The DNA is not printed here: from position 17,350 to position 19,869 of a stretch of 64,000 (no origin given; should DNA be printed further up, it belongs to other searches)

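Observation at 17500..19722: Ser/Thr kinase with two complete, apparently active catalytic domains in tandem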

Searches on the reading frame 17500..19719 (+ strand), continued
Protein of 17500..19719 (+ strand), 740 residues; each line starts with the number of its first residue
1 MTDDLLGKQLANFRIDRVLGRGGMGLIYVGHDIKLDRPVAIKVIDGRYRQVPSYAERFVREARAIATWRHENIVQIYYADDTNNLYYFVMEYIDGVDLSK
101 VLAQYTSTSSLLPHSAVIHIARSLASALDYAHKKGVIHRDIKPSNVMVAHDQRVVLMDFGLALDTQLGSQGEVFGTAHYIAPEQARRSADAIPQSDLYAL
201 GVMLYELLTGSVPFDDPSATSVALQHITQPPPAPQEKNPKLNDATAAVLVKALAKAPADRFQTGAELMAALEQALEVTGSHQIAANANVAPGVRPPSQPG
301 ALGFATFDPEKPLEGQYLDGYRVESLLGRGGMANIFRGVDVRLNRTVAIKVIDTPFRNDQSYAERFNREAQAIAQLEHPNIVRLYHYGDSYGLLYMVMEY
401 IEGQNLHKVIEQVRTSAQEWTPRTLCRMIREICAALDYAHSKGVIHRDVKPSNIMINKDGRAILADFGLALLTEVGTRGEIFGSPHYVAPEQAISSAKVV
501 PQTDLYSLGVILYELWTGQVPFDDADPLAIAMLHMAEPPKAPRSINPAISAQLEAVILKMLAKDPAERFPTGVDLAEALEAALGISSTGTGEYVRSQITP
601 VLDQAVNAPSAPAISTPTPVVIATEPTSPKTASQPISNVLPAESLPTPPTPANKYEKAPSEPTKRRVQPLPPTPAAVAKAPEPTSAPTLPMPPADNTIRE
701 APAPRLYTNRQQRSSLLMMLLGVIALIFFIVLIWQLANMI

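Call 78: list_cluster_members(proteins=[P0251, P0252, P0255, P0258, P0264, P0261, P0275, P0328, P0254, P0349])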
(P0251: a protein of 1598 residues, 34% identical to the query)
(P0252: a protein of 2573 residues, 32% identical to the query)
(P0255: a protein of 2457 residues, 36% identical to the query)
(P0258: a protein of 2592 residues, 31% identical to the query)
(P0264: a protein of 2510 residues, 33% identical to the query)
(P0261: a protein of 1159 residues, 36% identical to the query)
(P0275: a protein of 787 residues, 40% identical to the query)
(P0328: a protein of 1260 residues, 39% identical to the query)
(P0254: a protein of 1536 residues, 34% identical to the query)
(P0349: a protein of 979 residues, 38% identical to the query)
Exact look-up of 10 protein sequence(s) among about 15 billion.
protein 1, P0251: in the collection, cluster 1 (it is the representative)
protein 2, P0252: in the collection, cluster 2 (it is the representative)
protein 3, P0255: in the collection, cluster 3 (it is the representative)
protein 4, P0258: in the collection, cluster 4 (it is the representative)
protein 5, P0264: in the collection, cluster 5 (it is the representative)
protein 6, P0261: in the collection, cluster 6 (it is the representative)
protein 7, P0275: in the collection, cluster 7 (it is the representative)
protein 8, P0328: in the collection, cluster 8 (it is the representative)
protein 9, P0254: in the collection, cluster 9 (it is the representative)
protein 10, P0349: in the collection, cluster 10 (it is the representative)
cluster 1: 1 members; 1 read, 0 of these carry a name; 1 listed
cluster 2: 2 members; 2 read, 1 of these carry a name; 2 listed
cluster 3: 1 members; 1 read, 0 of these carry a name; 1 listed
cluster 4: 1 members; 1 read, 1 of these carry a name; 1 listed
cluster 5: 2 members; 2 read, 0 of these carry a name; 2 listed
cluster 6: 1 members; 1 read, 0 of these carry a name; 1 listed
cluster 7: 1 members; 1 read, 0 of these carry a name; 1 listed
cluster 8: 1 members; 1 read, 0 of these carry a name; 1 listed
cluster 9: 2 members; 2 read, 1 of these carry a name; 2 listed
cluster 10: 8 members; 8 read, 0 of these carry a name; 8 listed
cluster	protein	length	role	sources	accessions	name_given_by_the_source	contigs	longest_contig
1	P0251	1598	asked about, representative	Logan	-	-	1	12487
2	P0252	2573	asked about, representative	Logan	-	-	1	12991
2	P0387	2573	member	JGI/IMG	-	serine/threonine protein kinase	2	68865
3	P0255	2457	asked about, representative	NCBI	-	-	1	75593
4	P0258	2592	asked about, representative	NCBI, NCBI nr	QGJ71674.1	Hypothetical protein PBC10988_33810 [Planctomycetales bacterium 10988]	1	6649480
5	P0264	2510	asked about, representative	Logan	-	-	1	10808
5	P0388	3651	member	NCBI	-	-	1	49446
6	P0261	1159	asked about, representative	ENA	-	-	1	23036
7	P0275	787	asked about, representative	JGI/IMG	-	-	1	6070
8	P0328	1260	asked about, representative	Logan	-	-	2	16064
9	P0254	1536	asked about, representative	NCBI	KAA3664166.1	MAG: serine/threonine protein kinase, partial [Chloroflexi bacterium]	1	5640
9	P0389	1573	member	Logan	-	-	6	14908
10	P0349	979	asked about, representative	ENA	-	-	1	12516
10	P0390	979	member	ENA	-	-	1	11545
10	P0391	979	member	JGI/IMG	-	-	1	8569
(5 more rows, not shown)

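Call 86: find_related_loci(query=A2, collection=metagenome_contigs, flank=7000)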
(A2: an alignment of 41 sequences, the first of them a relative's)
Query A2 (799 aa) in metagenome_contigs; peptide patterns used: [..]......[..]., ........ (x = any residue, [..] = any of these).
284 stretches matched a pattern; 194 encode a relative of the query (tblastn E <= 1e-3); the best 80 are kept; 80 distinct loci.
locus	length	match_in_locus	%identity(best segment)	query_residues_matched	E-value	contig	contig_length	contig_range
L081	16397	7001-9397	100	1-799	0e+0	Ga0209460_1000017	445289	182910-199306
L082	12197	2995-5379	57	1-792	0e+0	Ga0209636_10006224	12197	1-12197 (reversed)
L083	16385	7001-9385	56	1-793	0e+0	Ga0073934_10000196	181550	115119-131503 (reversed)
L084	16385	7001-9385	56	1-792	0e+0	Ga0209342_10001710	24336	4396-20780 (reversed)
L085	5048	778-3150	56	1-792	0e+0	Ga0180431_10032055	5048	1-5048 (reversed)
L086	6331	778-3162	56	1-792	0e+0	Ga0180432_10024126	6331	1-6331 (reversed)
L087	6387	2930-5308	56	1-792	0e+0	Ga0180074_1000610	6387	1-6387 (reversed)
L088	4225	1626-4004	56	1-792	0e+0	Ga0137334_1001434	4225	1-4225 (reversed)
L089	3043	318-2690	57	6-792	0e+0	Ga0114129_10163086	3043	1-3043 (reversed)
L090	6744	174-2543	56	1-792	0e+0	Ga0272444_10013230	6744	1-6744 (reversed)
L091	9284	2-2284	57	35-792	0e+0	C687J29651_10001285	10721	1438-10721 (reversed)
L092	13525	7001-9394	55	1-797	0e+0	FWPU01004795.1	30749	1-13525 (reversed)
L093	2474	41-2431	56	1-795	0e+0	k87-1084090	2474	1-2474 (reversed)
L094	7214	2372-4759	56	1-799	0e+0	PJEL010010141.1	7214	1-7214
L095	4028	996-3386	55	1-795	0e+0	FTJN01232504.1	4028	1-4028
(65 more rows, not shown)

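Call 91: search_solved_structures(query=A2, max_evalue=10, show_alignments=3)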
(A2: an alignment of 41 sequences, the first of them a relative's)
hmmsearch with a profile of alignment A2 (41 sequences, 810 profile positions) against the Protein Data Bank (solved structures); distinct sequences matched with E-value up to 10: 2.
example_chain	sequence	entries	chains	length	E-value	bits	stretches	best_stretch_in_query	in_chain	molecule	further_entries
3jbn_A3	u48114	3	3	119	0.18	13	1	322-400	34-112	60S ribosomal protein uL29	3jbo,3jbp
3j79_3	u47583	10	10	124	0.19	12.9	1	322-400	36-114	60S ribosomal protein uL29 | 60S ribosomal protein L35, putative | 60S ribosomal protein L35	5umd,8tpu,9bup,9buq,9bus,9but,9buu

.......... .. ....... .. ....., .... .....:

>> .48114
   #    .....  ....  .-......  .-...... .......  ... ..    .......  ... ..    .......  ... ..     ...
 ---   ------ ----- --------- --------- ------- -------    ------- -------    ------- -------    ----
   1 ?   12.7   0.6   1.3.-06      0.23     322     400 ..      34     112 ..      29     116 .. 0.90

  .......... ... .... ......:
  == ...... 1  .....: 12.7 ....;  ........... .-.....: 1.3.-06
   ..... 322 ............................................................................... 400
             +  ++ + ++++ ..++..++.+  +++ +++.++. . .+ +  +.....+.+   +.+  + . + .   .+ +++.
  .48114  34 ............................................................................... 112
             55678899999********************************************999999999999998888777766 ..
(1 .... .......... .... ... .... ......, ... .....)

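Call 92: search_protein_families(library=pfam, alignment_id=A2, max_evalue=10)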
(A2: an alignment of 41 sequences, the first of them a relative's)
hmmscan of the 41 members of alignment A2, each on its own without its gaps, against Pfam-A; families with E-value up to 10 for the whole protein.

A. member 1, P0121 (799 aa): 1 family
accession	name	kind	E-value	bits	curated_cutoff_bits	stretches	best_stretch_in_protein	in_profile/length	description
PF13675.11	PilJ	-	0.21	12.1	26.6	0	546-577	30-61/114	Type IV pili methyl-accepting chemotaxis transducer N-term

B. families by the number of members that match (of 41 scanned): 22 families
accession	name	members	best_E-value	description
PF17109.10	Goodbye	9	0.01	fungal STAND N-terminal Goodbye domain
PF00755.25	Carn_acyltransf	6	0.0002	Choline/Carnitine o-acyltransferase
PF21993.1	TetR_C_13_2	4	0.0022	Transcriptional regulator LmrA/YxaF-like, C-terminal domain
PF14407.11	Frankia_peptide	3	0.012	Ribosomally synthesized peptide prototyped by Frankia Franean1_4349.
PF07766.19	LETM1_RBD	3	0.098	LETM1-like, RBD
PF13646.12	HEAT_2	2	0.075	HEAT repeats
PF24720.1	DUF7673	1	0.0046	Family of unknown function (DUF7673)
PF17738.7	DUF5575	1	0.0054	DUF5575 central RNaseH like domain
PF13454.12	NAD_binding_9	1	0.035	FAD-NAD(P)-binding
PF10045.14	DUF2280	1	0.053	Uncharacterized conserved protein (DUF2280)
PF10759.14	BPA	1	0.06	Bacterial proteasome activator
PF09585.15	Lin0512_fam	1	0.07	Conserved hypothetical protein (Lin0512_fam)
PF11435.13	She2p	1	0.089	RNA binding protein She2p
PF03404.22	Mo-co_dimer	1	0.089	Mo-co oxidoreductase dimerisation domain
PF16021.10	PDCD7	1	0.18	Programmed cell death protein 7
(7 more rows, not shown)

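Call 93: search_protein_families(library=pfam, proteins=[P0232, P0145, P0147, P0149, P0154, P0155, P0157, P0160, P0165, P0166], max_evalue=1)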
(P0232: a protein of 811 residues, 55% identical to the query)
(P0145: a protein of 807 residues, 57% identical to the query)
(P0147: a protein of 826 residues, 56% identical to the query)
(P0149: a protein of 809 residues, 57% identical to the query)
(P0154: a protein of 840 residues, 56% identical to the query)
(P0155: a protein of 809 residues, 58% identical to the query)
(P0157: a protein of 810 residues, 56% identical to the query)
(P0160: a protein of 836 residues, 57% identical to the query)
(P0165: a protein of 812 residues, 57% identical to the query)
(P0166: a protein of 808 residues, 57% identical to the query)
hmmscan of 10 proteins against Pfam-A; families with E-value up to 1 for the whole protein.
P0232 (811 aa): 1 family
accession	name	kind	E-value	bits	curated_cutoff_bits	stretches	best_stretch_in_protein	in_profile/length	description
PF00755.25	Carn_acyltransf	-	7.4e-06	25.2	22.3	1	299-401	162-267/574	Choline/Carnitine o-acyltransferase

P0145 (807 aa): 1 family
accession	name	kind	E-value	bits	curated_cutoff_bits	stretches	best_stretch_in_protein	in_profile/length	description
PF17109.10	Goodbye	-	0.14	13.1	24.8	1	615-702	28-115/120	fungal STAND N-terminal Goodbye domain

P0147 (826 aa): 0 families

P0149 (809 aa): 0 families

P0154 (840 aa): 1 family
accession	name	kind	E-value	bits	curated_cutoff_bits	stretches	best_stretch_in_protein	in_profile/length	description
PF15957.10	Comm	-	0.26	12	27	0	2-47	15-50/110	Commissureless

P0155 (809 aa): 1 family
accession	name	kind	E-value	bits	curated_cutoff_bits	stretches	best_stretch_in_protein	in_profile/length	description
PF00755.25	Carn_acyltransf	-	0.0021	17.2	22.3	1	293-394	142-262/574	Choline/Carnitine o-acyltransferase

P0157 (810 aa): 1 family
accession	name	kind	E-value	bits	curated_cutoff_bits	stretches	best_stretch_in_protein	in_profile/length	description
PF22463.2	Ctf19_RWD1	-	0.23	11.9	26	1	778-806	32-60/69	Ctf19, first RWD domain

P0160 (836 aa): 0 families

P0165 (812 aa): 2 families
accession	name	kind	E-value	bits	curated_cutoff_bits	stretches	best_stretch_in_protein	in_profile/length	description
PF03013.19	Pyr_excise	-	0.19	12.5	23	0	170-193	48-71/81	Pyrimidine dimer DNA glycosylase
PF14407.11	Frankia_peptide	-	0.23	12.2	48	1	531-563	23-55/63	Ribosomally synthesized peptide prototyped by Frankia Franean1_4349.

P0166 (808 aa): 3 families
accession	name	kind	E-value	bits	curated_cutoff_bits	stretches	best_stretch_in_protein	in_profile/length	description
PF17109.10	Goodbye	-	0.054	14.4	24.8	1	617-704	30-117/120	fungal STAND N-terminal Goodbye domain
PF07766.19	LETM1_RBD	-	0.18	11.8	25.3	1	480-551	85-156/229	LETM1-like, RBD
PF08439.15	Peptidase_M3_N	-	0.23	12.1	25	0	199-227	10-38/70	Oligopeptidase F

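Call 96: fold_search(model_id=the predicted structure, library=pdb)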
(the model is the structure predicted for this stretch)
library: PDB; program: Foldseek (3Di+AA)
matches with E <= 10: 2000; with E <= 0.001: 2000
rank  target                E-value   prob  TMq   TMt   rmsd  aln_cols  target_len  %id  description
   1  5u94                  1.6e-22  1.00  0.40  0.87   3.0       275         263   38  Crystal structure of the Mycobacterium tuberculosis PASTA kinase PknB in complex with the potential theraputic kinase in (released 2017-12-20)
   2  6i2p_A                2.6e-22  1.00  0.39  0.80   3.9       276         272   36  Crystal structure of the Mycobacterium tuberculosis PknB kinase domain (L33E mutant) in complex with its substrate Gar (released 2019-05-22)
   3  6b2p                  2.8e-22  1.00  0.39  0.87   2.8       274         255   36  Dual Inhibition of the Essential Protein Kinases A and B in Mycobacterium tuberculosis (released 2018-02-14)
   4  3oro                  3.1e-22  1.00  0.39  0.81   3.2       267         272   38  Mycobacterium tuberculosis PknB kinase domain L33D mutant (crystal form 4) (released 2010-12-15)
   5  1o6y                  6.4e-22  1.00  0.40  0.88   2.8       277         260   37  Catalytic domain of PknB kinase from Mycobacterium tuberculosis (released 2003-01-30)
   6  1mru_A                8.3e-22  1.00  0.39  0.83   3.6       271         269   38  Intracellular Ser/Thr protein kinase domain of Mycobacterium tuberculosis PknB. (released 2003-02-11)
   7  6i2p_B                9.2e-22  1.00  0.39  0.83   3.6       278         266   36  Crystal structure of the Mycobacterium tuberculosis PknB kinase domain (L33E mutant) in complex with its substrate Gar (released 2019-05-22)
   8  3f69_A                2.3e-21  1.00  0.39  0.83   3.1       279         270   36  Crystal structure of the Mycobacterium tuberculosis PknB mutant kinase domain in complex with KT5720 (released 2008-12-02)
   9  2fum_A                2.7e-21  1.00  0.40  0.88   3.5       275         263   38  Catalytic domain of protein kinase PknB from Mycobacterium tuberculosis in complex with mitoxantrone (released 2006-08-01)
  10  3ork                  3.8e-21  1.00  0.38  0.78   3.7       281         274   36  Mycobacterium tuberculosis PknB kinase domain L33D mutant (crystal form 2) (released 2010-12-15)
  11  6b2q_B                4.0e-21  1.00  0.39  0.85   3.7       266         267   36  Dual Inhibition of the Essential Protein Kinases A and B in Mycobacterium tuberculosis (released 2018-02-14)
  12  2fum_B                6.1e-21  1.00  0.40  0.88   2.6       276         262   37  Catalytic domain of protein kinase PknB from Mycobacterium tuberculosis in complex with mitoxantrone (released 2006-08-01)
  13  6b2q_C                6.7e-21  1.00  0.40  0.89   3.1       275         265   36  Dual Inhibition of the Essential Protein Kinases A and B in Mycobacterium tuberculosis (released 2018-02-14)
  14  3ori_A                6.7e-21  1.00  0.39  0.83   2.6       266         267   38  Mycobacterium tuberculosis PknB kinase domain L33D mutant (crystal form 1) (released 2010-12-15)
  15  4x3f_C                7.5e-21  1.00  0.41  0.86   2.5       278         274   35  Crystal structure of the intracellular domain of the M. tuberculosis Ser/Thr kinase PknA (released 2015-01-21)
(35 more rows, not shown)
